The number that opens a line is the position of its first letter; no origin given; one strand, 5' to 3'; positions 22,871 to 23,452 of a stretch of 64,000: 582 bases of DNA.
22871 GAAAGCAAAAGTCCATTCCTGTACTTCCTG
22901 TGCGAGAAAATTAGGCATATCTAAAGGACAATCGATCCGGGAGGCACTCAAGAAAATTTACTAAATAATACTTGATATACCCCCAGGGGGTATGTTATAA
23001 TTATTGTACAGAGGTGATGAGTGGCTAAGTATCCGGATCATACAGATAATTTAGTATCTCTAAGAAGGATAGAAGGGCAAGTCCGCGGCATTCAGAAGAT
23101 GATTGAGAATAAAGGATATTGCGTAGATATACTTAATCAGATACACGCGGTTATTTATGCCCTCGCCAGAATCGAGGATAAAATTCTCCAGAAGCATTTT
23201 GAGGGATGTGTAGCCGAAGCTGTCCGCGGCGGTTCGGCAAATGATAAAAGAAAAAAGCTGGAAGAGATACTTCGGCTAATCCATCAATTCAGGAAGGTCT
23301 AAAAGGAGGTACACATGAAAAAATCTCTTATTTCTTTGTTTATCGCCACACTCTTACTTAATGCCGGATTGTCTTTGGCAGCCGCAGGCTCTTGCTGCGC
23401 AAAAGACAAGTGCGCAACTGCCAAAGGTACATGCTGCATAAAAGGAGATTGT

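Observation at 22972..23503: CsoR repressor with a textbook GC-palindrome operator controlling a secreted 13-Cys mini-protein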

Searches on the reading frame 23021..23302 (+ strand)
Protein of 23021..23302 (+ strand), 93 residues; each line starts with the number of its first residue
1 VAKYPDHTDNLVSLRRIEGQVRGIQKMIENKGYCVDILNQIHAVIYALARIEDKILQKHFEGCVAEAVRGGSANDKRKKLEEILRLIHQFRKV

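Call 5: search_protein_families(library=pfam, proteins=[window:23021-23302:+], max_evalue=1)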
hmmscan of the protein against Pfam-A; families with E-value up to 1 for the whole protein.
window:23021-23302:+ (93 aa): 1 family
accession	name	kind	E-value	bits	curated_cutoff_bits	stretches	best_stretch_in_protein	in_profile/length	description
PF02583.22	Trns_repr_metal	-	1.1e-24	87.1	22.8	1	8-88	3-77/78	Metal-sensitive transcriptional repressor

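Call 9: find_encoding_contigs(protein=window:23021-23299:+, flank=6000)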
Protein seq(93 aa) (93 aa): 6 contigs read that carry it; 3 places shown.
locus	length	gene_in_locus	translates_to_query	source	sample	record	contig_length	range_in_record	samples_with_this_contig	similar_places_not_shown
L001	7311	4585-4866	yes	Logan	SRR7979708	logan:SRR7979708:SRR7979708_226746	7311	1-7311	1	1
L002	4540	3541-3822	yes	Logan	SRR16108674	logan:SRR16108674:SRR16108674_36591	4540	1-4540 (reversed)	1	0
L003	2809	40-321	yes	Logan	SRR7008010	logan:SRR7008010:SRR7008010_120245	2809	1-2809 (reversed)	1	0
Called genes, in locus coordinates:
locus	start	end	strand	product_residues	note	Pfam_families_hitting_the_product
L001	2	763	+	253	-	?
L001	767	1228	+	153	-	PF01243:PNPOx_N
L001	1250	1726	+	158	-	PF02915:Rubrerythrin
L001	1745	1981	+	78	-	PF00462:Glutaredoxin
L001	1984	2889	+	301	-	PF00070:Pyr_redox (faint), PF00890:FAD_binding_2 (faint), PF03486:HI0933_like (faint), PF07992:Pyr_redox_2, PF12831:FAD_oxidored (faint), PF13450:NAD_binding_8 (faint), PF13738:Pyr_redox_3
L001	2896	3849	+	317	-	PF01368:DHH, PF02272:DHHA1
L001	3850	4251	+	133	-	PF03819:MazG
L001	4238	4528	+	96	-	PF08827:DUF1805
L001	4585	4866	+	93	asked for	PF02583:Trns_repr_metal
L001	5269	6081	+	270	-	PF01946:Thi4, PF00890:FAD_binding_2 (faint), PF01266:DAO (faint), PF01494:FAD_binding_3, PF03486:HI0933_like (weak), PF12831:FAD_oxidored, PF13450:NAD_binding_8 (weak)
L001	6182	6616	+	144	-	PF02082:Rrf2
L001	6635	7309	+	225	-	?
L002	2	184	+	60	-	?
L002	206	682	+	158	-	PF02915:Rubrerythrin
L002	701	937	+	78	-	PF00462:Glutaredoxin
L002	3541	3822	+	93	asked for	PF02583:Trns_repr_metal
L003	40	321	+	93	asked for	PF02583:Trns_repr_metal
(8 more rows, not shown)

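Call 12: find_related_loci(query=window:23021-23299:+, collection=genome_contigs, flank=5000)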
Query seq(93 aa) (93 aa) in genome_contigs; peptide patterns used: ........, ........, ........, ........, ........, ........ (x = any residue, [..] = any of these).
599 stretches matched a pattern (row limit reached: there are more); 313 encode a relative of the query (tblastn E <= 1e-3); the best 80 are kept; 80 distinct loci.
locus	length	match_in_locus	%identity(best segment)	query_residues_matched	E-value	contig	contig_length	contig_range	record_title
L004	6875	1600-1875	77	1-92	6e-45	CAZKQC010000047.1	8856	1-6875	MAG TPA_asm: uncultured Planctomycetales bacterium isolate SRP098346_co1_321 genome assembly, contig: NODE_10549_length_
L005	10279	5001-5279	67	1-93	7e-41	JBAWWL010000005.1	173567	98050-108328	MAG: Candidatus Omnitrophota bacterium isolate ELA036 MAG036_5, whole genome shotgun sequence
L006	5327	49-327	66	1-93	2e-39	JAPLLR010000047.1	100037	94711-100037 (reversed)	MAG: Candidatus Omnitrophota bacterium isolate LacPavin_0920_SED3_MAG_45_14 LacPavin_0920_SED3_scaffold_1047587, whole g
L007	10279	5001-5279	66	1-93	2e-39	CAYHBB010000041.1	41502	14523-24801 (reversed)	MAG TPA_asm: uncultured Planctomycetales bacterium isolate ERP119294_co2_534 genome assembly, contig: k141_1451002, whol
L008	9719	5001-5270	68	1-90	2e-38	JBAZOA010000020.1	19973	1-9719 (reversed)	MAG: Candidatus Omnitrophota bacterium isolate SO_2017_LW4_83 scaffold_5394_c1_LW137-91_2017, whole genome shotgun seque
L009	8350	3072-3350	66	1-93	1e-37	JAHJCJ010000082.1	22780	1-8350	MAG: Candidatus Omnitrophota bacterium isolate Modern_marine.mb.300 Modern_marine.mb.300_k141_1782590, whole genome shot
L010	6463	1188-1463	63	1-92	2e-37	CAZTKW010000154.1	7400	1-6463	MAG TPA_asm: uncultured Pirellulales bacterium isolate SRP214966_co5_288 genome assembly, contig: NODE_10752_length_7400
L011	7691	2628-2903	64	1-92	9e-37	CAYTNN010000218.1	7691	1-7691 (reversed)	MAG TPA_asm: uncultured Pirellulales bacterium isolate SRP178699_co2_413 genome assembly, contig: NODE_10644_length_7691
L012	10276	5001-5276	64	1-92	4e-36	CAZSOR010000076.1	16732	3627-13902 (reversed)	MAG TPA_asm: uncultured Pirellulales bacterium isolate binchicken_co262_305 genome assembly, contig: NODE_3704_length_16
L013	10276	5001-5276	64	1-92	2e-36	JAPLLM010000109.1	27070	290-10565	MAG: Candidatus Omnitrophota bacterium isolate LacPavin_0419_WC70L_MAG_46_7 LacPavin_0419_WC70L_scaffold_69387, whole ge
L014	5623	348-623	64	1-92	4e-36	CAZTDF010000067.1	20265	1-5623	MAG TPA_asm: uncultured Pirellulales bacterium isolate SRP214966_co5_256 genome assembly, contig: NODE_2100_length_20265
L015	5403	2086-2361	61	1-92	2e-35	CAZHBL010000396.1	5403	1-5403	MAG TPA_asm: uncultured Pirellulales bacterium isolate SRP185410_co2_165 genome assembly, contig: NODE_22126_length_5403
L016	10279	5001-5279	60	1-93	7e-35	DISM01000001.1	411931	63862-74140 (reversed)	MAG TPA_asm: Candidatus Omnitrophica bacterium UBA6210 UBA6210_contig_1103, whole genome shotgun sequence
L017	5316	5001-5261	52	1-87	4e-30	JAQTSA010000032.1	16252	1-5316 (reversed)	MAG: Candidatus Omnitrophota bacterium isolate STB_176 NODE_8412_length_16252_cov_2.851473_Sandtown_B, whole genome shot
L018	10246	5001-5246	52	4-87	8e-24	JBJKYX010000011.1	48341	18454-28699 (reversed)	MAG: Candidatus Azotimanducaceae bacterium isolate LRMED-309 HTCC2089-LRMED-309-C1736, whole genome shotgun sequence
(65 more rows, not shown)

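Call 21: find_related_loci(query=window:23021-23299:+, collection=metagenome_contigs, flank=3000)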
Query seq(93 aa) (93 aa) in metagenome_contigs; peptide patterns used: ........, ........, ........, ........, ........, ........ (x = any residue, [..] = any of these).
599 stretches matched a pattern (row limit reached: there are more); 325 encode a relative of the query (tblastn E <= 1e-3); the best 80 are kept; 80 distinct loci.
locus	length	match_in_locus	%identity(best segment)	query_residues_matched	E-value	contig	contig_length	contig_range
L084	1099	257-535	71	1-93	4e-46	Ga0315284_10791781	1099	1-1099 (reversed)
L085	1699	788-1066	74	1-93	9e-45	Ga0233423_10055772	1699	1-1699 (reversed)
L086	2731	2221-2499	71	1-93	8e-44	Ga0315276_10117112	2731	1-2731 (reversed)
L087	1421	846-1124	71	1-93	2e-44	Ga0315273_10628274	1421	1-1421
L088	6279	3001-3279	67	1-93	1e-40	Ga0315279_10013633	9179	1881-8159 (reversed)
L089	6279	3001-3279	68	1-93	8e-40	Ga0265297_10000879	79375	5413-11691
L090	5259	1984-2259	66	1-92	1e-39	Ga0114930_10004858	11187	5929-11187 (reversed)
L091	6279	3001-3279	65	1-93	8e-40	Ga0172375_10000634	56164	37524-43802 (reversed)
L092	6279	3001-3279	73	1-93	2e-39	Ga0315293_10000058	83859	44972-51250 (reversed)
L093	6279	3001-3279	62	1-93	2e-39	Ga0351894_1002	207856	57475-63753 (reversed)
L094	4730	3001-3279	75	1-93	8e-39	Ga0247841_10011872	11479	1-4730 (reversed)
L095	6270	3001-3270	68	1-90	1e-38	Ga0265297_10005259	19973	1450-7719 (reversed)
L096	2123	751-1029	66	1-93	2e-38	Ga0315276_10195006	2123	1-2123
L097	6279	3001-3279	62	1-93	5e-37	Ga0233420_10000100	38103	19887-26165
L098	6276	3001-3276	64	1-92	5e-37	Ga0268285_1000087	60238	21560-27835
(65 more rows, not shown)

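Call 26: search_solved_structures(query=window:23021-23299:+, show_alignments=4)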
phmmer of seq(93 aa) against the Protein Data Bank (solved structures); distinct sequences matched with E-value up to 0.001: 8.
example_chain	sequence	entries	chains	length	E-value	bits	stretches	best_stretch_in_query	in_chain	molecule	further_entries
4m1p_A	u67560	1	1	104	1.6e-18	70.1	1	8-91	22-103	Copper-sensitive operon repressor (CsoR)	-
4adz_A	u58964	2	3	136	7.6e-15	58.4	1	8-87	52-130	CSOR | COPPER SENSITIVE OPERON REPRESSOR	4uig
7mq1_A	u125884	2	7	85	3.4e-10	43.5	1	11-87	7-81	Copper-sensing transcriptional repressor csoR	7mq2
7mq3_A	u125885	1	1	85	9.1e-10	42.2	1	11-87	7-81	Copper-sensing transcriptional repressor csoR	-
2hh7_A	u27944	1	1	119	6.2e-09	39.5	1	13-75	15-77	Hypothetical protein CsoR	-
5fmn_A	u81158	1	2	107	9.1e-09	39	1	13-84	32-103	INRS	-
3aai_A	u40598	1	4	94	1e-07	35.6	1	16-84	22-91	Copper homeostasis operon regulatory protein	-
6ahx_A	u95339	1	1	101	1.8e-07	34.8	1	13-85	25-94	Putative cytosolic protein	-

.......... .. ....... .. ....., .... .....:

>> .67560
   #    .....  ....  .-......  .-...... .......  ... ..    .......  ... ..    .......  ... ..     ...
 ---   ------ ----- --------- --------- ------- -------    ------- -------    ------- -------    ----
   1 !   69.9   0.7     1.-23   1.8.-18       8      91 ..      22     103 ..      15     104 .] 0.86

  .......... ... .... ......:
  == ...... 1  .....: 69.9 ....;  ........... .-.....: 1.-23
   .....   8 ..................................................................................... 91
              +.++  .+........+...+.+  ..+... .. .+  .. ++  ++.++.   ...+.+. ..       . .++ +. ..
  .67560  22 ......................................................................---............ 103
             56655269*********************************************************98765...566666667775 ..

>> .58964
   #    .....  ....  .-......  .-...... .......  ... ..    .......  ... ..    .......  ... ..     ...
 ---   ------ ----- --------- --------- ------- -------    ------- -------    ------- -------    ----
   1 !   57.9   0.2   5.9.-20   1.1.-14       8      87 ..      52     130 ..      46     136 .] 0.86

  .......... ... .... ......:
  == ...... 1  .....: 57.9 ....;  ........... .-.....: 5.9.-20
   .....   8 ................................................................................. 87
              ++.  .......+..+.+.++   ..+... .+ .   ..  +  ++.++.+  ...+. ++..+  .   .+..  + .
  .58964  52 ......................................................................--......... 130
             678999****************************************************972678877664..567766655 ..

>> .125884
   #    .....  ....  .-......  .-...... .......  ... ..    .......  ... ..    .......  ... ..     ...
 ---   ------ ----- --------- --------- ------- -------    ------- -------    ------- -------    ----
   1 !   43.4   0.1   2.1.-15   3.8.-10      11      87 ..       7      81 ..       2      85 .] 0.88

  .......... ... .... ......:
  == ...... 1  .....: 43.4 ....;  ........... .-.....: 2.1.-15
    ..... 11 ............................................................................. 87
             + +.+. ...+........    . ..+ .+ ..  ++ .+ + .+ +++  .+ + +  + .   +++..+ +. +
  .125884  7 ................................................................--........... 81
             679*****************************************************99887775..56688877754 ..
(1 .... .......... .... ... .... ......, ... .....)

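Call 35: search_protein_families(library=ncbifam, proteins=[window:23021-23299:+], max_evalue=1)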
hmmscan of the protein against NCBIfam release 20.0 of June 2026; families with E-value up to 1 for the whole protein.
seq(93 aa): 4 families
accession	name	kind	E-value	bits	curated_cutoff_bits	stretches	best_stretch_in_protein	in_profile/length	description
NF052430.1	repress_RicR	exception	4.9e-20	71.9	175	1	8-82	8-82/93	copper-sensing transcriptional repressor RicR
NF008464.0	PRK11352.1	equivalog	8.3e-07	29.3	133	1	10-89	11-88/91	formaldehyde-responsive transcriptional repressor FrmR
NF011613.0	PRK15039.1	equivalog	1.7e-05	25.4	138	1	15-89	16-87/90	Ni(II)/Co(II)-binding transcriptional repressor RcnR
NF038189.1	VI_Cas13d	equivalog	0.034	12.5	150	1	42-87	610-655/882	type VI-D CRISPR-associated RNA-guided ribonuclease Cas13d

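Call 36: search_protein_families(library=pfam, proteins=[L005:5293-6309:+, L011:2925-4202:+], max_evalue=1)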
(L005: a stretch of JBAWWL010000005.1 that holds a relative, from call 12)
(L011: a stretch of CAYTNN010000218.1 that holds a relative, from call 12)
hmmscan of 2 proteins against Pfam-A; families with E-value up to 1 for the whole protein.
L005:5293-6309:+ (338 aa): 3 families
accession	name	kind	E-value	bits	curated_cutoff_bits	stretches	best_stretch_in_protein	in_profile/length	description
PF07396.17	Porin_O_P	-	5e-05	23.1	20.9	1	76-137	52-109/370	Phosphate-selective porin O and P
PF03349.22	Toluene_X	-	0.0081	15.1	29.7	1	275-313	298-336/421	Outer membrane protein transport protein (OMPP1/FadL/TodX)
PF10677.15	DUF2490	-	0.013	15.6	29.8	0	263-335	9-80/186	Protein of unknown function (DUF2490)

L011:2925-4202:+ (425 aa): 1 family
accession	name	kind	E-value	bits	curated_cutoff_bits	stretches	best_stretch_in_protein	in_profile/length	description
PF02321.23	OEP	-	4e-49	167.4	22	2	238-422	4-187/187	Outer membrane efflux protein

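Call 69: search_protein_families(library=pfam, proteins=[L012:2616-4775:+, L012:6682-8193:+, L012:8180-8563:+, L005:6278-6901:+, L005:6911-7285:+, L005:7282-8469:+, L005:8472-9167:+, L005:4254-4907:+, L005:3795-4217:+], max_evalue=0.001)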
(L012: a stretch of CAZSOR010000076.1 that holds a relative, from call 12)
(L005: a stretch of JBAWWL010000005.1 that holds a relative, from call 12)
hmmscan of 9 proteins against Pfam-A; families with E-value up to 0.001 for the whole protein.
L012:2616-4775:+ (719 aa): 1 family
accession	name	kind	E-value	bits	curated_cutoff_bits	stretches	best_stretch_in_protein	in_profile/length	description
PF16656.11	Pur_ac_phosph_N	-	2e-05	25.5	30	0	247-319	12-79/93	Purple acid Phosphatase, N-terminal domain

L012:6682-8193:+ (503 aa): 4 families
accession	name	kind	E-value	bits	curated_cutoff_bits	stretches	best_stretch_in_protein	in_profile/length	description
PF16576.10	HlyD_D23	-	1.3e-75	253.8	30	1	130-351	3-214/214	Barrel-sandwich domain of CusB or HlyD membrane-fusion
PF19335.5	HMBD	-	7.8e-21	74.2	23.6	2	69-95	2-28/28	Heavy metal binding domain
PF13437.12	HlyD_3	-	3.1e-19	70.1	22.2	1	247-348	1-106/106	HlyD family secretion protein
PF16572.11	HlyD_D4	-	4.2e-07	30.2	26.4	1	176-241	2-54/55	Long alpha hairpin domain of cation efflux system protein, CusB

L012:8180-8563:+ (127 aa): 1 family
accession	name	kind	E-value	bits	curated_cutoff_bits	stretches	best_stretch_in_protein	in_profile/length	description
PF04945.19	YHS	-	5.2e-10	39.6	30.3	1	93-119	18-44/47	YHS domain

L005:6278-6901:+ (207 aa): 0 families

L005:6911-7285:+ (124 aa): 0 families

L005:7282-8469:+ (395 aa): 2 families
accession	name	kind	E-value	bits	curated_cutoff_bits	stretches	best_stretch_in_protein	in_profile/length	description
PF02687.27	FtsX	-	2.7e-21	76.3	25.5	1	265-387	2-120/120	FtsX-like permease C-terminal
PF12704.14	MacB_PCD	-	2.9e-20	73.9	27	1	18-234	1-204/207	MacB-like periplasmic core domain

L005:8472-9167:+ (231 aa): 7 families
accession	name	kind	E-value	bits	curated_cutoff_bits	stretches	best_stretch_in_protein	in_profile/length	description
PF00005.33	ABC_tran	-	1.2e-32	113.8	25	1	26-171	2-136/137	ABC transporter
PF13304.12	AAA_21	-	1.6e-09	38.7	27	1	126-205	202-301/304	AAA domain, putative AbiEii toxin, Type IV TA system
PF02463.25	SMC_N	-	1.2e-07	31.9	40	0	30-59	20-49/220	RecF/RecN/SMC N terminal domain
PF13555.12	AAA_29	-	3.3e-05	24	27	1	30-55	17-42/61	P-loop containing region of AAA domain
PF13481.12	AAA_25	-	5.7e-05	23.3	27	0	32-65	30-61/195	AAA domain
PF13476.12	AAA_23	-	0.00039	21.5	27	1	26-56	11-40/201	AAA domain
PF13401.12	AAA_22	-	0.00065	20.5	27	0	35-56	5-26/130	AAA domain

L005:4254-4907:+ (217 aa): 2 families
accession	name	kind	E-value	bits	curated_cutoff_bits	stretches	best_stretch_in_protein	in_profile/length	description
PF02742.21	Fe_dep_repr_C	-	2.8e-24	85.4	27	1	62-128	3-69/70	Iron dependent repressor, metal binding and dimerisation domain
PF04023.20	FeoA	-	7.7e-15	55.2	23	1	146-214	2-73/74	FeoA domain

L005:3795-4217:+ (140 aa): 1 family
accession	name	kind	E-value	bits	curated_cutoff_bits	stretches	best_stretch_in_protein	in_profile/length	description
PF13366.12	PDDEXK_3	-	2e-34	118.9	22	1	17-129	3-116/117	PD-(D/E)XK nuclease superfamily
